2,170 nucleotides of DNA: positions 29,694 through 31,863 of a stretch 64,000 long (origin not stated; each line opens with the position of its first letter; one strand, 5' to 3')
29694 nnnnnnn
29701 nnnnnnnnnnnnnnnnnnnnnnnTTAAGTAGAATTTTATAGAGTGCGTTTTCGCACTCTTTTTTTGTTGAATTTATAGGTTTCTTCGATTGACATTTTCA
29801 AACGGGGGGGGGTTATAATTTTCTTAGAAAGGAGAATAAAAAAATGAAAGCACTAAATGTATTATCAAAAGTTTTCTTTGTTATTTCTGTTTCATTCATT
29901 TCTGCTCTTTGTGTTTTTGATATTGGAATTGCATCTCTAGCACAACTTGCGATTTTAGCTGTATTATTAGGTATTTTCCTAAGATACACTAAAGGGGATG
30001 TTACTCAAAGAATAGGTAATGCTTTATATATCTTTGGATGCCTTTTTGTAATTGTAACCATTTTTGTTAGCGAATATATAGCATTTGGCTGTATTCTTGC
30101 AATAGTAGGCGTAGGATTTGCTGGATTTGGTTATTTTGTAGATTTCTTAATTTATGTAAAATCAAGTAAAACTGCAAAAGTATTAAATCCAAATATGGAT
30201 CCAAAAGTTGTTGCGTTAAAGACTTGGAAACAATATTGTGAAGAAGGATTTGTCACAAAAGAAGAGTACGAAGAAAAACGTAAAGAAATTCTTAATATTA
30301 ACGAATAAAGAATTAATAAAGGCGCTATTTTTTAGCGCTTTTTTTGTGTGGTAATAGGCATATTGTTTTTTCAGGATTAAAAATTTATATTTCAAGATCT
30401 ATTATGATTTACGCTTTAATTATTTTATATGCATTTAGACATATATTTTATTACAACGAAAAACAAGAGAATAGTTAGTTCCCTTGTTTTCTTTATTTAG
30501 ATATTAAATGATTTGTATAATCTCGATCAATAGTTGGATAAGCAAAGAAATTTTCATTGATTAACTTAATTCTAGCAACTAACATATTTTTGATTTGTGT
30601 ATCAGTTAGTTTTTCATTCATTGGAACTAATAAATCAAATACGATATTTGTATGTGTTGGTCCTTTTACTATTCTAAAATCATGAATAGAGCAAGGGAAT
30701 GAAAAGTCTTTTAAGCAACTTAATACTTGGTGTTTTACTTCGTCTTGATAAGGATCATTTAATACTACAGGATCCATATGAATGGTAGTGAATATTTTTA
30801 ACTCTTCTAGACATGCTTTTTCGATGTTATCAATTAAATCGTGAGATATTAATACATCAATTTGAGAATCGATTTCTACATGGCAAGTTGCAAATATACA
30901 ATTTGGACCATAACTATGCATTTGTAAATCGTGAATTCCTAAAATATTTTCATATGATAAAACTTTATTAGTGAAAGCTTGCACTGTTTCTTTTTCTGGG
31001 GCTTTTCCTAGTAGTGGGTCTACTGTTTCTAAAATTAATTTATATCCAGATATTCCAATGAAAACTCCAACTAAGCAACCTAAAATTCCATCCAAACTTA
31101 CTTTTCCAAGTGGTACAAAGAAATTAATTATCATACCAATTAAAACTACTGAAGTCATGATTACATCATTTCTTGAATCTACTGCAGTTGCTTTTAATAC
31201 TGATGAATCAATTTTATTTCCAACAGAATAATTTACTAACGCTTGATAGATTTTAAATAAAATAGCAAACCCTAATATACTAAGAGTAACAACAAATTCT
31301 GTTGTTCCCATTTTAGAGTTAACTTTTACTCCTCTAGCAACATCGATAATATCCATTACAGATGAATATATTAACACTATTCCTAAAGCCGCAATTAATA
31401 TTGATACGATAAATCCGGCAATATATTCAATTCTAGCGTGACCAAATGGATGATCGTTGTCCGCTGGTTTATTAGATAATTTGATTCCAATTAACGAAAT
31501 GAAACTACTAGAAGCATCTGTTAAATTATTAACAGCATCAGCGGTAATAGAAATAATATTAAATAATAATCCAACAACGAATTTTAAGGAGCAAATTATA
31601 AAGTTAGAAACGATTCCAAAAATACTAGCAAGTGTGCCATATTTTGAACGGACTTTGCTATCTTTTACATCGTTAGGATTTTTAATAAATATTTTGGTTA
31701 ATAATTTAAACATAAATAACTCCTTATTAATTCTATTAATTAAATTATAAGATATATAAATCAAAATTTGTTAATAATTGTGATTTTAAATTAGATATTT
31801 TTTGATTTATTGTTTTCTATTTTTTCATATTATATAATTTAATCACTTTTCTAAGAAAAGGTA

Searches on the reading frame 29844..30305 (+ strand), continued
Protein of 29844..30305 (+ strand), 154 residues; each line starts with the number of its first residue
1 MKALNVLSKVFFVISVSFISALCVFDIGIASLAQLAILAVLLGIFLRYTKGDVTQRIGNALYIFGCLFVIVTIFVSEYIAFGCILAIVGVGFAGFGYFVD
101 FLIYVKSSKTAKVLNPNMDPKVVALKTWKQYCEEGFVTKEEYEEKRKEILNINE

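Call 89: list_cluster_members(proteins=[P0008, P0010, P0011, P0035, P0045, P0009, P0013, P0014, P0016, P0017])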
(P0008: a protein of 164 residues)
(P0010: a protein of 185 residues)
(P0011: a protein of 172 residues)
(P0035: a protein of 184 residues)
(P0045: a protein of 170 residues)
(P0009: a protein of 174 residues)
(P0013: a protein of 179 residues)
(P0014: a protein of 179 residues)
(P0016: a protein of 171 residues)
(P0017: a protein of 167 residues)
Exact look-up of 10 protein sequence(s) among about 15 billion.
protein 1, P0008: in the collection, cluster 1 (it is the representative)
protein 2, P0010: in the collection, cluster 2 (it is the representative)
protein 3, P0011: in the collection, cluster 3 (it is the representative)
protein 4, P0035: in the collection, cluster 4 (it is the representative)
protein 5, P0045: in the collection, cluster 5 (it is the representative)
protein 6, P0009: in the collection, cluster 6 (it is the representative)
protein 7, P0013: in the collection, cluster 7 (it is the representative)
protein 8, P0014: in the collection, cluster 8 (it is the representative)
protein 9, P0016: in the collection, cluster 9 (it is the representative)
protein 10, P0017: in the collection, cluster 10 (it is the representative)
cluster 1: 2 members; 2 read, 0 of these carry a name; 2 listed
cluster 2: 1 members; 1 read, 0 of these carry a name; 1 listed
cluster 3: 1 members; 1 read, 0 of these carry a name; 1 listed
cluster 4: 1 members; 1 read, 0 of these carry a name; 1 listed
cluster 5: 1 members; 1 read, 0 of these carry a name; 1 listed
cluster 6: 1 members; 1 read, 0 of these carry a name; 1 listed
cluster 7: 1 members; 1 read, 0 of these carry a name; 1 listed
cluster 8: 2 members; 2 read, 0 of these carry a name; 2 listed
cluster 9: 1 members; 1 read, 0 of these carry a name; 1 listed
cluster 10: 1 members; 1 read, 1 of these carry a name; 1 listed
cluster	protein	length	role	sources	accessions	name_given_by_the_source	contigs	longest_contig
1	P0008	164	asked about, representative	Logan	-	-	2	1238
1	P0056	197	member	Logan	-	-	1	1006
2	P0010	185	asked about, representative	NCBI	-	-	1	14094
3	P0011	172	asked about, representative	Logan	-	-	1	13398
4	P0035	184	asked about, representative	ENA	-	-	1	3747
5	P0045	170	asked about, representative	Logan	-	-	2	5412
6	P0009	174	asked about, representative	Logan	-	-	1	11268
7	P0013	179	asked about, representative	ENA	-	-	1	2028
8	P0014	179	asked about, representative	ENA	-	-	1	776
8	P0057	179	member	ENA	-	-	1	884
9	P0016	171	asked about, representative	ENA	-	-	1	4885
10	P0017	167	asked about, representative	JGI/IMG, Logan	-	hypothetical protein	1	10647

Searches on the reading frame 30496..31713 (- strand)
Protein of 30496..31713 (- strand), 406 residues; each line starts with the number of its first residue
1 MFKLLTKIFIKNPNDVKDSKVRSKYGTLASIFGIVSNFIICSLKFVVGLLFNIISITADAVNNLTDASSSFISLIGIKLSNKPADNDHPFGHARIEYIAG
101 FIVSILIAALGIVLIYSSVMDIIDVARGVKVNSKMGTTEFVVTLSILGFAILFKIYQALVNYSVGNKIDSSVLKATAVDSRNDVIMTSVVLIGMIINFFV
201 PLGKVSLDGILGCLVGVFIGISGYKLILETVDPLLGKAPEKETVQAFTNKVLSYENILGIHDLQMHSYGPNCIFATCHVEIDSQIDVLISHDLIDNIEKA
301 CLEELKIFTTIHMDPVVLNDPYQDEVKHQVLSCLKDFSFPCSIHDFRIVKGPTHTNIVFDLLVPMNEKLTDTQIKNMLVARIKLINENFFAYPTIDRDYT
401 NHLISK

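Call 20: find_related_loci(query=window:30496-31713:-, collection=genome_contigs, flank=6000)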
Query window:30496-31713:- (406 aa) in genome_contigs; peptide patterns used: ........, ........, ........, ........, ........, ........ (x = any residue, [..] = any of these).
85 stretches matched a pattern; 4 encode a relative of the query (tblastn E <= 1e-3); 4 distinct loci.
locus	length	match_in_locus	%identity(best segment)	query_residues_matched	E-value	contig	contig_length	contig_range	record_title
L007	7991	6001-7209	73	1-403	0e+0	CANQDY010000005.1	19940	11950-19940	MAG: uncultured Bacilli bacterium isolate Lapin-005__bin92 genome assembly, contig: Lapin-005__NODE_3576_length_19940_co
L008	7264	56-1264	73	1-403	0e+0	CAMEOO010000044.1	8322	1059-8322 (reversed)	MAG: uncultured Bacillales bacterium isolate SRR11489748_bin.60_metaWRAP_v1.3_MAG genome assembly, contig: ERZ11466799.1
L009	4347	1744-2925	39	1-402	1e-90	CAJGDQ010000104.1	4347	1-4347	MAG: Clostridiaceae bacterium isolate MAG65 genome assembly, contig: k141_3683508_length_4347_cov_15.9268, whole genome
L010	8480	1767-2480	28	54-295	6e-20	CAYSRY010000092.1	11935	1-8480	MAG TPA_asm: uncultured Armatimonadia bacterium isolate SRP192927_co3_32 genome assembly, contig: NODE_13185_length_1193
